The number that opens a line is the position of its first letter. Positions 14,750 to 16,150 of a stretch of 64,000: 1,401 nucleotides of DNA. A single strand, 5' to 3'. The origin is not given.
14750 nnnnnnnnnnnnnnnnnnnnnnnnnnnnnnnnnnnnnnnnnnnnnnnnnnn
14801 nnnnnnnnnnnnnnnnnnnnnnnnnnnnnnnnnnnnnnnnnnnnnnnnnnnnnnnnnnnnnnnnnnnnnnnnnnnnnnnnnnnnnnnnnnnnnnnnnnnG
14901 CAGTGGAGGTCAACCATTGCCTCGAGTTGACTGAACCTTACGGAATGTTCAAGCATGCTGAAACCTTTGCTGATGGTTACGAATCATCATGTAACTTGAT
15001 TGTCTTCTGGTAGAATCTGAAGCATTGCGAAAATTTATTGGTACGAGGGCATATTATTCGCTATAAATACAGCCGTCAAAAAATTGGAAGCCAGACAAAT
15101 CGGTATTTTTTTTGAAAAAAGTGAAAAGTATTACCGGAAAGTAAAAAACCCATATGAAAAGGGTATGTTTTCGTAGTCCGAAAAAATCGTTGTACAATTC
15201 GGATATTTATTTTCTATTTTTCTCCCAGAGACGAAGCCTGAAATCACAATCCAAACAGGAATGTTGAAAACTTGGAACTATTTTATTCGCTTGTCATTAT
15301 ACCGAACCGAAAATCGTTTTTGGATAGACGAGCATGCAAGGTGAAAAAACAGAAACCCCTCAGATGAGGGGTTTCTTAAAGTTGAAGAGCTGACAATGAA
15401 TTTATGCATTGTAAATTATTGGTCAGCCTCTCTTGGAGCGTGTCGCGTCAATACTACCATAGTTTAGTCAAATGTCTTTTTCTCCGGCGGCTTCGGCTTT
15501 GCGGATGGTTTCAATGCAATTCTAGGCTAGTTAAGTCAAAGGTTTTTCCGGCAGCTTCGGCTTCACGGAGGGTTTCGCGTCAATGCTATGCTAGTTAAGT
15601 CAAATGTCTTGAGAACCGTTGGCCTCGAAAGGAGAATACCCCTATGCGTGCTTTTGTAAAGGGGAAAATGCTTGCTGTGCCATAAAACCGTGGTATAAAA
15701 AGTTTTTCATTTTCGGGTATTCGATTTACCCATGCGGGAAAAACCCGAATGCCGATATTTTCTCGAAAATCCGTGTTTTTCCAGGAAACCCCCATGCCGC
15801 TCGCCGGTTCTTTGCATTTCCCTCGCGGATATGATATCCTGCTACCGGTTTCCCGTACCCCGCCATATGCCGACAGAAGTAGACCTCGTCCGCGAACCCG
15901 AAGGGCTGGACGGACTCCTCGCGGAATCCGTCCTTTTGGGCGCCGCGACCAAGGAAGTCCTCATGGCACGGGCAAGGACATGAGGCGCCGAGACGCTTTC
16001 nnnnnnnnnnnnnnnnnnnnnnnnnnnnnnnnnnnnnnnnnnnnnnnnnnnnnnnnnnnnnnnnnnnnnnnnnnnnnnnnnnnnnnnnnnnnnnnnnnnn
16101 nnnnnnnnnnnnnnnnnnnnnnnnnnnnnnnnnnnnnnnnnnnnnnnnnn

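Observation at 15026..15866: Divergent 840-bp intergenic region with AT-rich tract plus three iteron-like repeats: candidate replication origin of a mobile element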

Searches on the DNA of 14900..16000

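Call 100: search_rna_families(source=window, start=14900, end=16000, threshold=evalue, max_evalue=1)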
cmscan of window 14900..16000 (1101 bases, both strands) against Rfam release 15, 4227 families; matches with E-value up to 1: 2.
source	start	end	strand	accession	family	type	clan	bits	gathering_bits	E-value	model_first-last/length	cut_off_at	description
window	15343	15436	-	RF01772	rnk_pseudo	Cis-reg; leader;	-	32.7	55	0.002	1-108/108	no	Pseudomonas rnk leader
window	15267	15381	+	RF01859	Phe_leader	Cis-reg; leader;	-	24.2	55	0.19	1-125/125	no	Phenylalanine leader peptide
